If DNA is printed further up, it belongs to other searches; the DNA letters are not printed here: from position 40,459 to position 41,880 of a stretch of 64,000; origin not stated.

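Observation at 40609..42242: Lower-GC two-gene cassette: a DUF4365 nuclease-like protein plus a 373-aa unknown partner. Candidate uncharacterised defence or abortive-infection pair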

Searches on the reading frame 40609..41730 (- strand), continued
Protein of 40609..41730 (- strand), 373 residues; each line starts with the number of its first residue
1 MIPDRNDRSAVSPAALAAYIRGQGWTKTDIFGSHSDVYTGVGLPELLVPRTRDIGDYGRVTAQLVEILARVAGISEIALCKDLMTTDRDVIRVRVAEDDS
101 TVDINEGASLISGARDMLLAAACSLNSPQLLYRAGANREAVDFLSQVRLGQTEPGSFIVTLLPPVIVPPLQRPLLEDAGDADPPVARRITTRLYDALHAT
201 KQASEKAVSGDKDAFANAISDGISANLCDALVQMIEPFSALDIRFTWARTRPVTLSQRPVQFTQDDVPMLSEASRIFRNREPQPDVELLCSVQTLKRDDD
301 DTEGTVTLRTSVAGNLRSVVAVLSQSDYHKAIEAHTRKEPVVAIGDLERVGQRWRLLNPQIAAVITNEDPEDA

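Call 50: search_dna_similar(query=window:40609-41730:-, collection=plasmids, mode=protein, max_evalue=0.001, max_rows=25)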
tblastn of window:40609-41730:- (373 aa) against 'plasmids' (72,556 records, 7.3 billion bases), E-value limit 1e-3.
Records with a match: 16; places in all: 16; records where one place covers at least 80% of the query: 15.
Best place of each record, by identity: <60% 16.
By first word of the organism name: Paenarthrobacter 2; Streptomyces 2; Caballeronia 2; Entomospira 2; Tistrella 1; Gluconobacter 1; Methylobacterium 1; Pigmentibacter 1; Pusillibacter 1; Phaeobacter 1; and 2 more.
By predicted mobility (MOB-suite, as given by PLSDB): non-mobilizable 10; conjugative 4; mobilizable 2.
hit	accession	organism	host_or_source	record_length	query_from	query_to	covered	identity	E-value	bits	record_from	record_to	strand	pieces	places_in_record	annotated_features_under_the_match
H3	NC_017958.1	Tistrella mobilis KA081020-065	-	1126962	10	364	95%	47.5%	3e-97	323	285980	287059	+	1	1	record has no annotation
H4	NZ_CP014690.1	Gluconobacter albidus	water kefir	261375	10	372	97%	37.4%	2e-70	246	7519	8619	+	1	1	hypothetical protein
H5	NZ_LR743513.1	Methylobacterium bullatum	-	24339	1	369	99%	31.2%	4e-41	161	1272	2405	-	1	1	hypothetical protein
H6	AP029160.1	Pigmentibacter ruber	Homo sapiens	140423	2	359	96%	31.3%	1e-44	172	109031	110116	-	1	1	hypothetical protein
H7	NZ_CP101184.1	Paenarthrobacter ureafaciens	mixed culture,soil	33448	4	362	96%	26.7%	7e-17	90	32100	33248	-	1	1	hypothetical protein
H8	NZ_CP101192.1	Paenarthrobacter ureafaciens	mixed culture,soil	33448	4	362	96%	26.7%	7e-17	90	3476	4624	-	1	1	hypothetical protein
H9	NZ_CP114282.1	Streptomyces aurantiacus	cell culture,Gobi habitat soil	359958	5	356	94%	26.6%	1e-15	86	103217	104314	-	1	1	hypothetical protein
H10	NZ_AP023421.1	Pusillibacter faecalis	Homo sapiens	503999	11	358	93%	25.9%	7e-22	104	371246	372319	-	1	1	hypothetical protein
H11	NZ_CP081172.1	Phaeobacter inhibens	-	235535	9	357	94%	25.8%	1e-17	92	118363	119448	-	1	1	hypothetical protein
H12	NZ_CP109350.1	Streptomyces sp. NBC_01568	-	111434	46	356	83%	27.0%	3e-11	72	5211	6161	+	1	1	hypothetical protein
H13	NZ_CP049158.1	Caballeronia sp. SBC1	whole organism,soil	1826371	11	358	93%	24.0%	6e-8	62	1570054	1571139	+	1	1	none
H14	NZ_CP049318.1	Caballeronia sp. SBC2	whole organism,soil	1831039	11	358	93%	24.0%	6e-8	62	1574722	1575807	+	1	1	none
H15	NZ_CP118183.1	Entomospira culicis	Culex pipiens,cell culture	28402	10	358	94%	23.5%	3e-19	97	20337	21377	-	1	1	hypothetical protein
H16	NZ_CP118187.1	Entomospira culicis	Culex pipiens,cell culture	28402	10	358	94%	23.5%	3e-19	97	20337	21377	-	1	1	hypothetical protein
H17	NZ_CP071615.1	Rhizobium bangladeshense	lentil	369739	62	366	82%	23.9%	5e-7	59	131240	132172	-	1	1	hypothetical protein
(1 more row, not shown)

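Call 53: get_annotated_region(hit=H1, flank=5000)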
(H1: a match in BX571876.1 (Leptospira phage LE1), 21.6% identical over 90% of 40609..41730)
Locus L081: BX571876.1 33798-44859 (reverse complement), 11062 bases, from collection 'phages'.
description: Leptospira biflexa temperate bacteriophage LE1.
organism: Leptospira phage LE1 (NCBI taxid 137511)
taxonomy: Viruses; Duplodnaviria; Heunggongvirae; Uroviricota; Caudoviricetes; Saintgironsvirus; Saintgironsvirus LE1
host: -; source: -; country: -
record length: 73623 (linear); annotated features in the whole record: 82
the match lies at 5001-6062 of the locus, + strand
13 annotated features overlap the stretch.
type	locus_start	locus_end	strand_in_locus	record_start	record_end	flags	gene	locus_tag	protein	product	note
CDS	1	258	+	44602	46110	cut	-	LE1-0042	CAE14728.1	-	unnamed protein product; NADH-Ubiquinone oxidoreductase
CDS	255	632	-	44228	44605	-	-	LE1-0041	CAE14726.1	-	unnamed protein product; Unknown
CDS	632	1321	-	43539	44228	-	-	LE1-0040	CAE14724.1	-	unnamed protein product; bZIP transcription factor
CDS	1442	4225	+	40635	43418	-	-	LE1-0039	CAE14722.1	-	unnamed protein product; hypothetical protein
CDS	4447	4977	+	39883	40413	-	-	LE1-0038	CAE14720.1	-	unnamed protein product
CDS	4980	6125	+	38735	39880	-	-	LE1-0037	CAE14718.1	hypothetical protein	-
CDS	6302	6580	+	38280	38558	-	-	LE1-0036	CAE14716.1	-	unnamed protein product; Unknown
CDS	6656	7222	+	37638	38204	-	-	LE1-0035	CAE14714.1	-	unnamed protein product; Unknown. Leucine rich repeat N-terminal domain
CDS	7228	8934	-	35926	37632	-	-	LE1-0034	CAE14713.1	glycine-rich protein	-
CDS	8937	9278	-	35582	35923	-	-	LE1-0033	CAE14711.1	-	unnamed protein product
CDS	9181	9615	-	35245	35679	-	-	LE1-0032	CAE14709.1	-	unnamed protein product; Unknown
CDS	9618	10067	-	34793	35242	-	-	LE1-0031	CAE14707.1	-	unnamed protein product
CDS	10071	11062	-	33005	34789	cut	-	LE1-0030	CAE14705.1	protein kinase C binding protein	-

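Call 54: get_annotated_region(hit=H5, flank=2500)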
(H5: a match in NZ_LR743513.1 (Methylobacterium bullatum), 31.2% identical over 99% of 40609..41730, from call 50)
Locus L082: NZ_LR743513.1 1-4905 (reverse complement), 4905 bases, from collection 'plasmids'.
description: Methylobacterium bullatum isolate mbul2 plasmid 4
organism: Methylobacterium bullatum (NCBI taxid 570505)
taxonomy: Bacteria; Pseudomonadota; Alphaproteobacteria; Hyphomicrobiales; Methylobacteriaceae; Methylobacterium; Methylobacterium bullatum
host: -; source: -; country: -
typing (MOB-suite, as given by PLSDB): non-mobilizable
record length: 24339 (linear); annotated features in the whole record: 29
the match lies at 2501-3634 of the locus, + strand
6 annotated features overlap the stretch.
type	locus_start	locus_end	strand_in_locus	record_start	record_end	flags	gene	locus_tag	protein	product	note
CDS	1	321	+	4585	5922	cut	-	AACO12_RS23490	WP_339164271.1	hypothetical protein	-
CDS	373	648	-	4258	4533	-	-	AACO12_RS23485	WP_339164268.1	hypothetical protein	-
CDS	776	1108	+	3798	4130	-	-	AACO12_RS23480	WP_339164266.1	hypothetical protein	-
CDS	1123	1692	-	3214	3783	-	-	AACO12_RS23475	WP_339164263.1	recombinase family protein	GO:0006310 - DNA recombination [Evidence IEA]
CDS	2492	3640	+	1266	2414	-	-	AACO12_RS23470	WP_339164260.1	hypothetical protein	-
CDS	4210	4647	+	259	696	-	-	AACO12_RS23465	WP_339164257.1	hypothetical protein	-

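Call 55: get_annotated_region(hit=H7, flank=2500)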
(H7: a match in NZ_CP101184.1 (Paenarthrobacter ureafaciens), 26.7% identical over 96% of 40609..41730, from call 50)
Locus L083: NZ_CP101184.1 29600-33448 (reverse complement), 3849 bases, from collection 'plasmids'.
description: Paenarthrobacter ureafaciens strain SD-2 plasmid unnamed4, complete sequence
organism: Paenarthrobacter ureafaciens (NCBI taxid 37931)
taxonomy: Bacteria; Actinomycetota; Actinomycetes; Micrococcales; Micrococcaceae; Paenarthrobacter; Paenarthrobacter ureafaciens
host: -; source: mixed culture,soil; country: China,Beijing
typing (MOB-suite, as given by PLSDB): non-mobilizable
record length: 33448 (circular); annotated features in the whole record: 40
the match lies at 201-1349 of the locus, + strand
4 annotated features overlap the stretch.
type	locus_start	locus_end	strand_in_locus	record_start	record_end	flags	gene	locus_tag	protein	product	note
CDS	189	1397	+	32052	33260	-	-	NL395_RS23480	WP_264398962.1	hypothetical protein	-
CDS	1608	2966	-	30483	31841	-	-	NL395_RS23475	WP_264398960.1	hypothetical protein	-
CDS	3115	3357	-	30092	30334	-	-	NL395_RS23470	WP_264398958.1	hypothetical protein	-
CDS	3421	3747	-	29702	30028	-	-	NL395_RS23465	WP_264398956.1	helix-turn-helix domain-containing protein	-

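Call 56: get_annotated_region(hit=H9, flank=2500)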
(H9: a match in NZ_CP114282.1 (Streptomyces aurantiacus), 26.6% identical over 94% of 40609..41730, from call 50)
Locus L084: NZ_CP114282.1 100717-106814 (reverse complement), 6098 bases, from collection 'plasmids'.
description: Streptomyces aurantiacus strain Qhu-M197 plasmid unnamed, complete sequence
organism: Streptomyces aurantiacus (NCBI taxid 47760)
taxonomy: Bacteria; Actinomycetota; Actinomycetes; Kitasatosporales; Streptomycetaceae; Streptomyces; Streptomyces aurantiacus
host: -; source: cell culture,Gobi habitat soil; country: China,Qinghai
typing (MOB-suite, as given by PLSDB): non-mobilizable
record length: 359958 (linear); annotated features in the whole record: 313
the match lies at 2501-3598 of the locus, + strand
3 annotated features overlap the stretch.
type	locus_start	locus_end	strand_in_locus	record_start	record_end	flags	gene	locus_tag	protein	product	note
CDS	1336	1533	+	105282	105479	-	-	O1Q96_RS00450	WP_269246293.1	hypothetical protein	-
CDS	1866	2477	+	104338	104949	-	-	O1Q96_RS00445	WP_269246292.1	DUF4365 domain-containing protein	-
CDS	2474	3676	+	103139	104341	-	-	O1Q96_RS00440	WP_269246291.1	hypothetical protein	-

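Call 57: get_annotated_region(hit=H10, flank=2500)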
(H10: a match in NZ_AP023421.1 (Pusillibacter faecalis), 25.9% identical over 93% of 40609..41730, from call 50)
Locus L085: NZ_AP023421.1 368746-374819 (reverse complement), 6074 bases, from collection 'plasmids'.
description: Pusillibacter faecalis strain MM59 plasmid pMM59_01
organism: Pusillibacter faecalis (NCBI taxid 2714358)
taxonomy: Bacteria; Bacillota; Clostridia; Eubacteriales; Oscillospiraceae; Pusillibacter; Pusillibacter faecalis
host: -; source: Homo sapiens; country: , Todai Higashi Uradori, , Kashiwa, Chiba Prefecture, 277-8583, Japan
typing (MOB-suite, as given by PLSDB): conjugative; relaxase MOBQ,MOBV; mating-pair formation MPF_T
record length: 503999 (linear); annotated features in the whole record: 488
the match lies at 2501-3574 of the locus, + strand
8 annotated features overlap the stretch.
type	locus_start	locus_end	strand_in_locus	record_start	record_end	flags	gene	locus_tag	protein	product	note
CDS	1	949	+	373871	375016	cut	wecB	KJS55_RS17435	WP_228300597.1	UDP-N-acetylglucosamine 2-epimerase (non-hydrolyzing)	GO:0009103 - lipopolysaccharide biosynthetic process [Evidence IEA]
CDS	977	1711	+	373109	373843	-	-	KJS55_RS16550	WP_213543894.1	hypothetical protein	-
CDS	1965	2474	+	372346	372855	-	-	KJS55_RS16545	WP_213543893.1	DUF4365 domain-containing protein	-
CDS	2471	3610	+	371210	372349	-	-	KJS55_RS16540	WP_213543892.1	hypothetical protein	-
CDS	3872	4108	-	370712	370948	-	-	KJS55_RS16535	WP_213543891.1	helix-turn-helix domain-containing protein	-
CDS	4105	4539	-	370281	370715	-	-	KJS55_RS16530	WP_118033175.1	sigma-70 family RNA polymerase sigma factor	GO:0006352 - DNA-templated transcription initiation [Evidence IEA]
CDS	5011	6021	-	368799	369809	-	-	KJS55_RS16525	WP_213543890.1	ABC transporter permease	-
CDS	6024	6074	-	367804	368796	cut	-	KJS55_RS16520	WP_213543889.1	ABC transporter permease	-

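Call 58: get_annotated_region(hit=H11, flank=2500)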
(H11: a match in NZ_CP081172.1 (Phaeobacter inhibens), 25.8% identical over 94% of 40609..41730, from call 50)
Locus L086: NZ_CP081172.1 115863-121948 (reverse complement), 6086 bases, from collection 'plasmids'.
description: Phaeobacter inhibens strain M623 plasmid unnamed2, complete sequence
organism: Phaeobacter inhibens (NCBI taxid 221822)
taxonomy: Bacteria; Pseudomonadota; Alphaproteobacteria; Rhodobacterales; Roseobacteraceae; Phaeobacter; Phaeobacter inhibens
host: -; source: -; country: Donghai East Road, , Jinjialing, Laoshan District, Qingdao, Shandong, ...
typing (MOB-suite, as given by PLSDB): non-mobilizable; replicon rep_cluster_377
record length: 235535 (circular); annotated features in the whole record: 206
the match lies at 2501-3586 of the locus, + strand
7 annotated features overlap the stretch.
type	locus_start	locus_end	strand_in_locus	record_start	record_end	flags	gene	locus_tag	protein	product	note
CDS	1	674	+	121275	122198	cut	-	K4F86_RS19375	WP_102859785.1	calcium-binding protein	-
CDS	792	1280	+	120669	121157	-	-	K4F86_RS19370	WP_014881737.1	DUF995 domain-containing protein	-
CDS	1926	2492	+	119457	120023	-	-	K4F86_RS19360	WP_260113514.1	DUF4365 domain-containing protein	-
CDS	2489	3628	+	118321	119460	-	-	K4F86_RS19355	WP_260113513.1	hypothetical protein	-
CDS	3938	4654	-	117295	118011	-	-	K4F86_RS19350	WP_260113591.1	hypothetical protein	-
CDS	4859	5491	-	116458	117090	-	-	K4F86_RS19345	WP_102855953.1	tyrosine-type recombinase/integrase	GO:0015074 - DNA integration [Evidence IEA]; GO:0006310 - DNA recombination [Evidence IEA]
CDS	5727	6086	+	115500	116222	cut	-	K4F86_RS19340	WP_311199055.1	alpha/beta hydrolase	-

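Call 59: get_annotated_region(hit=H15, flank=2500)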
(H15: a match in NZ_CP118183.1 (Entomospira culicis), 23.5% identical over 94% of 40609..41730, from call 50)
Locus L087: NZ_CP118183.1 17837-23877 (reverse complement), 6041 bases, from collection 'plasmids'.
description: Entomospira culicis strain BR151 plasmid p28, complete sequence
organism: Entomospira culicis (NCBI taxid 2719989)
taxonomy: Bacteria; Spirochaetota; Spirochaetia; Spirochaetales; Spirochaetaceae; Entomospira; Entomospira culicis
host: -; source: Culex pipiens,cell culture; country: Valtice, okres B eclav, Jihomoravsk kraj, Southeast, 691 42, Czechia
typing (MOB-suite, as given by PLSDB): non-mobilizable
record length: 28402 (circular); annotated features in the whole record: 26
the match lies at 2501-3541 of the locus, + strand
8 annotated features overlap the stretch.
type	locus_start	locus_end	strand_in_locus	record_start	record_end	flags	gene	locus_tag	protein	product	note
CDS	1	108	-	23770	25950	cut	-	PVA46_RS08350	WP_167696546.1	DUF262 domain-containing protein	-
CDS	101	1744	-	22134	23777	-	-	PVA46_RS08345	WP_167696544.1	DUF262 domain-containing protein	-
CDS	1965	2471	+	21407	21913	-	-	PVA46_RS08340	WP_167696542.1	DUF4365 domain-containing protein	-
CDS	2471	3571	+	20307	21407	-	-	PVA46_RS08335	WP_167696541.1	hypothetical protein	-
CDS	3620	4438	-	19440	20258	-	-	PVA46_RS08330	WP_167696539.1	hypothetical protein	-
CDS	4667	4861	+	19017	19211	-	-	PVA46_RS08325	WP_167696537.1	type II toxin-antitoxin system HicA family toxin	-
CDS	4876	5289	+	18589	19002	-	-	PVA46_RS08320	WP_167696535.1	helix-turn-helix domain-containing protein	-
CDS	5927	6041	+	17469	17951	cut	-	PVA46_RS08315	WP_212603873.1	hypothetical protein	-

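Call 60: get_annotated_region(hit=H17, flank=2500)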
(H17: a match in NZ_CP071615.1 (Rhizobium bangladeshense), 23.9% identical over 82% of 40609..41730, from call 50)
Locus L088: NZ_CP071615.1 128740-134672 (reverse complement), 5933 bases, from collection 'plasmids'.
description: Rhizobium bangladeshense strain BLR175 plasmid p3, complete sequence
organism: Rhizobium bangladeshense (NCBI taxid 1138189)
taxonomy: Bacteria; Pseudomonadota; Alphaproteobacteria; Hyphomicrobiales; Rhizobiaceae; Rhizobium; Rhizobium bangladeshense
host: -; source: lentil; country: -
typing (MOB-suite, as given by PLSDB): conjugative; replicon rep_cluster_471; relaxase MOBQ,MOBQ; mating-pair formation MPF_T
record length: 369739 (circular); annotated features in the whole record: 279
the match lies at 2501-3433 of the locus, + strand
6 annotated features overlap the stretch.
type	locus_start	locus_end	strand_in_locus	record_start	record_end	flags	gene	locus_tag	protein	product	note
CDS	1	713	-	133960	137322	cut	-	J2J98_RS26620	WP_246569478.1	STY4851/ECs_5259 family protein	-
CDS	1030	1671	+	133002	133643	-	-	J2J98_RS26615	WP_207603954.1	hypothetical protein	-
CDS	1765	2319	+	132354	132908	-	-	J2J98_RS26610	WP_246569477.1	DUF4365 domain-containing protein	-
CDS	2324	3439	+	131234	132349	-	-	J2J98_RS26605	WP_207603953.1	hypothetical protein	-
CDS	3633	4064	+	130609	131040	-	-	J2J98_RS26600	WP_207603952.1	ACT domain-containing protein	-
CDS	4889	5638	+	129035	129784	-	istB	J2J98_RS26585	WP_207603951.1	IS21-like element helper ATPase IstB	-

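Call 61: get_annotated_region(hit=H6, flank=2500)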
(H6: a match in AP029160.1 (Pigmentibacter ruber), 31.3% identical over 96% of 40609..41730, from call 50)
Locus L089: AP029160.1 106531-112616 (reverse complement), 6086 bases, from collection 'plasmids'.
description: Pigmentibacter ruber GTC16762 plasmid pGTC16762-1 DNA, complete sequence
organism: Pigmentibacter ruber (NCBI taxid 2683196)
taxonomy: Bacteria; Bdellovibrionota; Oligoflexia; Silvanigrellales; Silvanigrellaceae; Pigmentibacter; Pigmentibacter ruber
host: -; source: Homo sapiens; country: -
typing (MOB-suite, as given by PLSDB): non-mobilizable
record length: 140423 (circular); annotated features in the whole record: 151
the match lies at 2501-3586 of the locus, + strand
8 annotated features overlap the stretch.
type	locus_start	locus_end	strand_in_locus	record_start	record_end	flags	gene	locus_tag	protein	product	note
CDS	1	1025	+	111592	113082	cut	-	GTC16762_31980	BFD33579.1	hypothetical protein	-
CDS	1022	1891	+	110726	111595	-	-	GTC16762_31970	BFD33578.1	ABC transporter substrate-binding protein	-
CDS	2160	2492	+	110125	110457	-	-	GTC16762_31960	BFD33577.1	hypothetical protein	-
CDS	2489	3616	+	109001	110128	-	-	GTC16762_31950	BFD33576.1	hypothetical protein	-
CDS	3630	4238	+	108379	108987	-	-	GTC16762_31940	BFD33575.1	hypothetical protein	-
CDS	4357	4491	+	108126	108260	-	-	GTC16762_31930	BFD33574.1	hypothetical protein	-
CDS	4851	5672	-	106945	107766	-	-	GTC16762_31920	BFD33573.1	amino acid ABC transporter substrate-binding protein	-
CDS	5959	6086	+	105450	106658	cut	-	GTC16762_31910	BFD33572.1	hypothetical protein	-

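Call 62: search_protein_families(library=pfam, proteins=[L081:4447-4977:+, L081:4980-6125:+, L089:2160-2492:+, P0126, P0227, P0138, P0215, P0202, P0150], max_evalue=0.01)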
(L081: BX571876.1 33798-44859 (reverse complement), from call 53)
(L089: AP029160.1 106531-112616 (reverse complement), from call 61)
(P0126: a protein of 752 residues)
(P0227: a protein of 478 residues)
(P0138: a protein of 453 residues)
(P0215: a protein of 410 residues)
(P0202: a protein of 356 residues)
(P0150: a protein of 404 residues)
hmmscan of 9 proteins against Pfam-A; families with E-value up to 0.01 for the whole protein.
L081:4447-4977:+ (176 aa): 1 family
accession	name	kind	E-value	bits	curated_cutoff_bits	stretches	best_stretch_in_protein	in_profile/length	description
PF14280.11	DUF4365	-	3.5e-18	66.4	24.3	1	9-169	1-137/139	Domain of unknown function (DUF4365)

L081:4980-6125:+ (381 aa): 0 families

L089:2160-2492:+ (110 aa): 2 families
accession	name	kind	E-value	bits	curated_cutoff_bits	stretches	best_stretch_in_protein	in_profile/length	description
PF13610.12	DDE_Tnp_IS240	-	1.8e-06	28.5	27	1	61-79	3-21/139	DDE domain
PF03050.20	DDE_Tnp_IS66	-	0.0017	18.2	23.1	1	17-79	24-93/284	Transposase IS66 family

P0126 (752 aa): 13 families
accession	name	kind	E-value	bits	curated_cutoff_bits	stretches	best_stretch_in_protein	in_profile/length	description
PF13424.12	TPR_12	-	6.2e-21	74.8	30.1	2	498-568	4-76/77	Tetratricopeptide repeat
PF00515.34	TPR_1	-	2.7e-14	52.7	27.8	0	410-438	2-30/34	Tetratricopeptide repeat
PF07719.23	TPR_2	-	5.1e-14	51.6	27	1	497-527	1-31/34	Tetratricopeptide repeat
PF13374.12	TPR_10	-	4.2e-11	42.9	27.5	1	542-566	7-31/42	Tetratricopeptide repeat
PF17874.7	TPR_MalT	-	9.2e-11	42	45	2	546-725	49-228/336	MalT-like TPR region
PF13181.12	TPR_8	-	4e-09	36.4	25.7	0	456-484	3-31/34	Tetratricopeptide repeat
PF13176.12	TPR_7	-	5.5e-07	29.6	27.9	0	499-533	1-35/36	Tetratricopeptide repeat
PF13414.12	TPR_11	-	3.2e-06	27.1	26.8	0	592-609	8-25/42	TPR repeat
PF14938.12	SNAP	-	1.2e-05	25.4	25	1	510-639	48-176/282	Soluble NSF attachment protein, SNAP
PF13428.12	TPR_14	-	0.00059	20.7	23.5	0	544-569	8-33/44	Tetratricopeptide repeat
PF13431.12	TPR_17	-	0.0019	18.8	24.4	0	449-474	8-33/34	Tetratricopeptide repeat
PF10516.15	SHNi-TPR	-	0.0034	17.3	21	0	582-611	5-34/38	SHNi-TPR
PF12862.13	ANAPC5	-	0.0054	17.2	23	0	498-533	39-74/91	Anaphase-promoting complex subunit 5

P0227 (478 aa): 1 family
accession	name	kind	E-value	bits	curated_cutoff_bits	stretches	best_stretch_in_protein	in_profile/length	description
PF14280.11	DUF4365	-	5.1e-12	46.5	24.3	1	1-101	50-136/139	Domain of unknown function (DUF4365)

P0138 (453 aa): 9 families
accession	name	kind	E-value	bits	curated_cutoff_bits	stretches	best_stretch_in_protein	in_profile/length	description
PF00515.34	TPR_1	-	1.3e-25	88.5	27.8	4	364-397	1-34/34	Tetratricopeptide repeat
PF13414.12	TPR_11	-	1.7e-25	88.9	26.8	3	308-339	6-37/42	TPR repeat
PF13181.12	TPR_8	-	3.9e-21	73.8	25.7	3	364-396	1-33/34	Tetratricopeptide repeat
PF07719.23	TPR_2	-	1.3e-15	56.6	27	2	398-428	1-31/34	Tetratricopeptide repeat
PF13432.12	TPR_16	-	1.5e-12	48.1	32.7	2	370-425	3-58/65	Tetratricopeptide repeat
PF13431.12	TPR_17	-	3.6e-12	46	24.4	1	319-351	2-34/34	Tetratricopeptide repeat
PF13371.12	TPR_9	-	3.2e-11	43.5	35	2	310-360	9-59/73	Tetratricopeptide repeat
PF13424.12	TPR_12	-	9.4e-07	29.4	30.1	1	330-394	3-75/77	Tetratricopeptide repeat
PF10516.15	SHNi-TPR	-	0.006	16.5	21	0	345-360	16-31/38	SHNi-TPR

P0215 (410 aa): 1 family
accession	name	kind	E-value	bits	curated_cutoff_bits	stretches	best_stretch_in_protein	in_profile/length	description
PF14280.11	DUF4365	-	7.8e-11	42.6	24.3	1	9-97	65-137/139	Domain of unknown function (DUF4365)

P0202 (356 aa): 0 families

P0150 (404 aa): 0 families

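Call 65: search_protein_families(library=padloc, alignment_id=A2, max_evalue=1e-10)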
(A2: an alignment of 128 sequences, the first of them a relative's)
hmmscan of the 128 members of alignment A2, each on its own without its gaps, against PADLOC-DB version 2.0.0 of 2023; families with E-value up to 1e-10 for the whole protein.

A. member 1, L001:1746-2228:- (160 aa): 0 families

B. families by the number of members that match (of 128 scanned): 250 families (the first 25 are shown)
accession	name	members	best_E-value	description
PDLC03040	REase_I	10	0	Type I restriction enzyme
PDLC03044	REase_I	10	2e-68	Type I restriction enzyme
PDLC03041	REase_I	9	2.9e-73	Type I restriction enzyme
PDLC03048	REase_I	9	1.9e-56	Type I restriction enzyme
PDLC03089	Specificity_I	8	6.1e-98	Type I specificity subunit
PDLC03086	Specificity_I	8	3.6e-88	Type I specificity subunit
PDLC03138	Specificity_I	8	1e-73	Type I specificity subunit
PDLC03068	Specificity_I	8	4.4e-73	Type I specificity subunit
PDLC03168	Specificity_I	8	1.2e-68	Type I specificity subunit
PDLC03154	Specificity_I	8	1.4e-64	Type I specificity subunit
PDLC03099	Specificity_I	8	9.4e-64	Type I specificity subunit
PDLC03066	Specificity_I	8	3.7e-62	Type I specificity subunit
PDLC03172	Specificity_I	8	2.5e-59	Type I specificity subunit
PDLC03164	Specificity_I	8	3.5e-53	Type I specificity subunit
PDLC03163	Specificity_I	8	2.9e-45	Type I specificity subunit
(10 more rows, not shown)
